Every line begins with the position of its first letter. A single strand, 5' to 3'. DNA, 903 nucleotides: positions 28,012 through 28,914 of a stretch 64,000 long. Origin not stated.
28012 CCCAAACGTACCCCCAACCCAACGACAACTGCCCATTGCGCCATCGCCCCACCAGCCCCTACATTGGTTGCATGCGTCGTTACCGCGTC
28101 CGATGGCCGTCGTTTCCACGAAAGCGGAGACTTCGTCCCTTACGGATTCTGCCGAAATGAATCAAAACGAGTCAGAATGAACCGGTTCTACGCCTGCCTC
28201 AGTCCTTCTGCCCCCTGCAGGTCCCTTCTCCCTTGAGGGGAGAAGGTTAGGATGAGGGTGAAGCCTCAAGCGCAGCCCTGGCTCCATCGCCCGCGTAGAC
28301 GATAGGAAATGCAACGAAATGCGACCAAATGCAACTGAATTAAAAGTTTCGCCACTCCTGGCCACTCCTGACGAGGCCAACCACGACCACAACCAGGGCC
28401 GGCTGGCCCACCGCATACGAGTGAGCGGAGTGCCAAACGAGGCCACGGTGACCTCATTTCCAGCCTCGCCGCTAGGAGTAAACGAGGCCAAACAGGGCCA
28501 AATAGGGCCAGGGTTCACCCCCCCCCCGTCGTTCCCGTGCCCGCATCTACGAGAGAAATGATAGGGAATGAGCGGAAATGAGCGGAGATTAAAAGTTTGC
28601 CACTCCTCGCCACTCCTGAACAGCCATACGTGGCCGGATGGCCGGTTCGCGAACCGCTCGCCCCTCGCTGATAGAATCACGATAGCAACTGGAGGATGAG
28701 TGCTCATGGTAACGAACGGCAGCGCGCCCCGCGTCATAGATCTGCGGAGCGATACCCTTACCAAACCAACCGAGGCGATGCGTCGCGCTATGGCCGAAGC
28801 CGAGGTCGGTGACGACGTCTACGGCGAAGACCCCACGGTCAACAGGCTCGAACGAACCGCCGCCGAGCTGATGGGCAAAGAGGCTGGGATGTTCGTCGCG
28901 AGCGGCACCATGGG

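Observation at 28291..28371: Repeat module of exactly 10-bp-phased A-tract iterons whose variable word is uniform within a copy but differs between copies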

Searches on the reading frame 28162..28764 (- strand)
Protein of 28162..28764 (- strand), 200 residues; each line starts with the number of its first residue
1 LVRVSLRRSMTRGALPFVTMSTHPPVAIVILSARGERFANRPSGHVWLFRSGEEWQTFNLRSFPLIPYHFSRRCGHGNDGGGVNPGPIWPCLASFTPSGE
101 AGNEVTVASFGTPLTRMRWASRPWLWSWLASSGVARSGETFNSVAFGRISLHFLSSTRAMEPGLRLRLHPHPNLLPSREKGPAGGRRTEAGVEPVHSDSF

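Call 58: find_homologous_proteins(query=window:28162-28764:-, max_evalue=0.001)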
Query window:28162-28764:- (200 aa): 93 proteins with E <= 0.001 among 273 candidates.
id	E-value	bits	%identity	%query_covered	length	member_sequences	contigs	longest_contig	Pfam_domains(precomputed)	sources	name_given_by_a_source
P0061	1.1e-46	177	83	32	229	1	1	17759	-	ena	-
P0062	3.0e-42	163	75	46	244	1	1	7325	-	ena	-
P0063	3.2e-42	163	64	58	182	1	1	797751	-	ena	-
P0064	1.4e-40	157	72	40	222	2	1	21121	-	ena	-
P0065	5.9e-37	145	86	38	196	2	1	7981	-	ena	-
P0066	6.6e-36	142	57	56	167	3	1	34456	-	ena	-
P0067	1.1e-35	141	59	54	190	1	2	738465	-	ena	-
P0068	3.5e-35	140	56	54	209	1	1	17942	-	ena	-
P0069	7.5e-35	138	78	38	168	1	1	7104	-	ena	-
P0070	9.4e-35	138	76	51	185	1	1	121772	-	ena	-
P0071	2.1e-34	137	78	41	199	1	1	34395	-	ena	-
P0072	4.2e-34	136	61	56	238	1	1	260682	-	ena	-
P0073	7.7e-34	135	83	38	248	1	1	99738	-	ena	-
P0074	8.4e-34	135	84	40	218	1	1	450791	-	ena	-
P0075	1.0e-33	135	79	43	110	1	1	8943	-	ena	-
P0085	4.1e-31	126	52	63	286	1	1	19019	-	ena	-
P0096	1.6e-28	118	57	53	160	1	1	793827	-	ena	-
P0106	3.4e-24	104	60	51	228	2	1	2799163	-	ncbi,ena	-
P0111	1.9e-22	98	71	38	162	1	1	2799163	-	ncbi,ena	-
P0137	9.0e-11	60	43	67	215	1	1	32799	-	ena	-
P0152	6.3e-5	41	39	50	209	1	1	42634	-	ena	-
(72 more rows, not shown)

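Call 61: find_encoding_contigs(protein=P0106, flank=10000, max_places=2)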
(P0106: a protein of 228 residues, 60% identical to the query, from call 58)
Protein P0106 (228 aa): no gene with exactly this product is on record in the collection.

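Call 62: find_encoding_contigs(protein=P0111, flank=10000, max_places=2)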
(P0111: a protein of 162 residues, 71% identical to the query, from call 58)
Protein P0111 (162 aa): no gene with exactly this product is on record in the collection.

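Call 63: find_encoding_contigs(protein=P0085, flank=10000, max_places=2)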
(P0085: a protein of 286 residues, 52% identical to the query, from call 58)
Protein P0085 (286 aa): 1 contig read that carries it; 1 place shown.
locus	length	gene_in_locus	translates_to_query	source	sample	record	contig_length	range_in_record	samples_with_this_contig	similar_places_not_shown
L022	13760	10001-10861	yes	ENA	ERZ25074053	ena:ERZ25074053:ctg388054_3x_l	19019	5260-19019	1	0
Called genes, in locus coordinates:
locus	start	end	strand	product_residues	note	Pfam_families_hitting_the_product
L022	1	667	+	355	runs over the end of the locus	PF00988:CPSase_sm_chain, PF00117:GATase, PF07722:Peptidase_C26 (faint)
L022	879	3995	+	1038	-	PF25596:CPSase_L_D1, PF01071:GARS_A (faint), PF02786:CPSase_L_D2, PF02655:ATP-grasp_3 (faint), PF02787:CPSase_L_D3, PF25596:CPSase_L_D1, PF02786:CPSase_L_D2, PF02142:MGS, +1 more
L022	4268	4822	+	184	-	-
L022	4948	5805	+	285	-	PF00156:Pribosyltran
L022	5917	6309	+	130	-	-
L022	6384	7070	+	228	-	-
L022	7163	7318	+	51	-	-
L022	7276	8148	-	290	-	PF02219:MTHFR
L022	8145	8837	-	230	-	PF00730:HhH-GPD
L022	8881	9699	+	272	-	PF00215:OMPdecase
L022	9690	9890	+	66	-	PF06107:DUF951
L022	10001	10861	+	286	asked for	-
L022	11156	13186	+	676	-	-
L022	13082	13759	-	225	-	?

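Call 64: find_encoding_contigs(protein=P0096, flank=10000, max_places=2)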
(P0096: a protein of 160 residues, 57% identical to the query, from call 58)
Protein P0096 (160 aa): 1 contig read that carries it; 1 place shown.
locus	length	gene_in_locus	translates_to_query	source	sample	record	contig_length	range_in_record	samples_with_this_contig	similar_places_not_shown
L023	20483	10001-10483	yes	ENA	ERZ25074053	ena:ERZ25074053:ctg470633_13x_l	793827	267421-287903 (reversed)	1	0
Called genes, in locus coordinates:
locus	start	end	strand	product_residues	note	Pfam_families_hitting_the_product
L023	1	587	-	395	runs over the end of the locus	PF24684:Vgb_lyase (faint), PF01436:NHL (faint), PF23500:DUF7133 (faint)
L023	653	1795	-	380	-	PF04069:OpuAC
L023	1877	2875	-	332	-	PF00528:BPD_transp_1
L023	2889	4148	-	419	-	PF00005:ABC_tran, PF13304:AAA_21 (faint), PF00571:CBS (faint)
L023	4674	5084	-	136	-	-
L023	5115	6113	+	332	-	PF00005:ABC_tran, PF13304:AAA_21, PF13732:DrrA1-3_C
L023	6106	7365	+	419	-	PF12698:ABC2_membrane_3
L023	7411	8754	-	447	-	PF22042:EF-G_D2, PF03144:GTP_EFTU_D2, PF14492:EFG_III (weak), PF00679:EFG_C, PF21018:BipA_C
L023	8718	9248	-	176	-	PF00009:GTP_EFTU, PF01926:MMR_HSR1 (weak)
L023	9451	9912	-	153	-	PF00903:Glyoxalase, PF18029:Glyoxalase_6 (weak)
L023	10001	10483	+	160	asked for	-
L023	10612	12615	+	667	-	-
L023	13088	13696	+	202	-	-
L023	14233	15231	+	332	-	-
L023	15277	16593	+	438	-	-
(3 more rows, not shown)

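Call 88: find_encoding_contigs(protein=P0152, flank=10000, max_places=2)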
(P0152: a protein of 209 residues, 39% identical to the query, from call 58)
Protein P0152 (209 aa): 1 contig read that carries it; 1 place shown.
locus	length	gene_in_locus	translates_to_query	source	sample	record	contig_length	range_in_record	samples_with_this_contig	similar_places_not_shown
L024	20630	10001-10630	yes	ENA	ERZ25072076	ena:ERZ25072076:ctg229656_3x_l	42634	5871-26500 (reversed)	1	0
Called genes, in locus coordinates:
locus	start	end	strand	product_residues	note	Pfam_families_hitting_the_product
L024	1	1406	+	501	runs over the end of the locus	PF02874:ATP-synt_ab_N, PF00006:ATP-synt_ab, PF00306:ATP-synt_ab_C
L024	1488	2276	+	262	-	PF00231:ATP-synt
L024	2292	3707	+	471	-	PF02874:ATP-synt_ab_N, PF00006:ATP-synt_ab, PF22919:ATP-synt_VA_C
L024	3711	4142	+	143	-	PF02823:ATP-synt_DE_N, PF00401:ATP-synt_DE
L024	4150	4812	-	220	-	PF06971:Put_DNA-bind_N, PF02629:CoA_binding, PF01408:GFO_IDH_MocA (weak)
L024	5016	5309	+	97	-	PF04456:DUF503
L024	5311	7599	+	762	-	PF00270:DEAD, PF04851:ResIII (faint), PF00271:Helicase_C, PF22982:WHD_HRQ1, PF09369:MZB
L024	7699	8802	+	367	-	PF00850:Hist_deacetyl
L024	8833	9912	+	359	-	PF02746:MR_MLE_N, PF13378:MR_MLE_C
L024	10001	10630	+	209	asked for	-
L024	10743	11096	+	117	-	PF01050:MannoseP_isomer, PF07883:Cupin_2 (weak)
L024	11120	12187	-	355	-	PF04909:Amidohydro_2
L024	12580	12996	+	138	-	PF01850:PIN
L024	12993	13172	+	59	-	-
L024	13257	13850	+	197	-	-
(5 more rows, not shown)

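Call 89: find_encoding_contigs(protein=P0137, flank=10000, max_places=2)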
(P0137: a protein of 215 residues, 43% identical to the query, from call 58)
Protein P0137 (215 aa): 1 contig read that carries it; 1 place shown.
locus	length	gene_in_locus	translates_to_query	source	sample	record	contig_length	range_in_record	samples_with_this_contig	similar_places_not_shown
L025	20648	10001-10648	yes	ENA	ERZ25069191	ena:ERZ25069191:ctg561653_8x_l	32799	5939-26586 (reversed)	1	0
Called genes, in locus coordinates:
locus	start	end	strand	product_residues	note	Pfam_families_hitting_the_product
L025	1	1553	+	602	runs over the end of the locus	PF00496:SBP_bac_5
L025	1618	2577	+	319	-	PF19300:BPD_transp_1_N (faint), PF00528:BPD_transp_1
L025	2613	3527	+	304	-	PF12911:OppC_N, PF00528:BPD_transp_1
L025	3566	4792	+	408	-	PF02515:CoA_transf_3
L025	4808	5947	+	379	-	PF04909:Amidohydro_2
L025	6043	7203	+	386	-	PF02515:CoA_transf_3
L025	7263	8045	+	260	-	PF00378:ECH_1, PF16113:ECH_2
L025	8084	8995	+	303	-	PF00561:Abhydrolase_1, PF12146:Hydrolase_4, PF12697:Abhydrolase_6, PF03096:Ndr (faint)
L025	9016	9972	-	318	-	PF00296:Bac_luciferase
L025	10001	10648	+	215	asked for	-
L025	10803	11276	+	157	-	PF15919:HicB_lk_antitox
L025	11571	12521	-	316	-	PF01548:DEDD_Tnp_IS110, PF02371:Transposase_20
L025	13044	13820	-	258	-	PF03848:TehB (weak), PF13489:Methyltransf_23, PF05175:MTS, PF08241:Methyltransf_11, PF08242:Methyltransf_12, PF13649:Methyltransf_25, PF13847:Methyltransf_31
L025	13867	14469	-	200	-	PF01330:RuvA_N, PF14520:HHH_5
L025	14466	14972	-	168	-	PF02075:RuvC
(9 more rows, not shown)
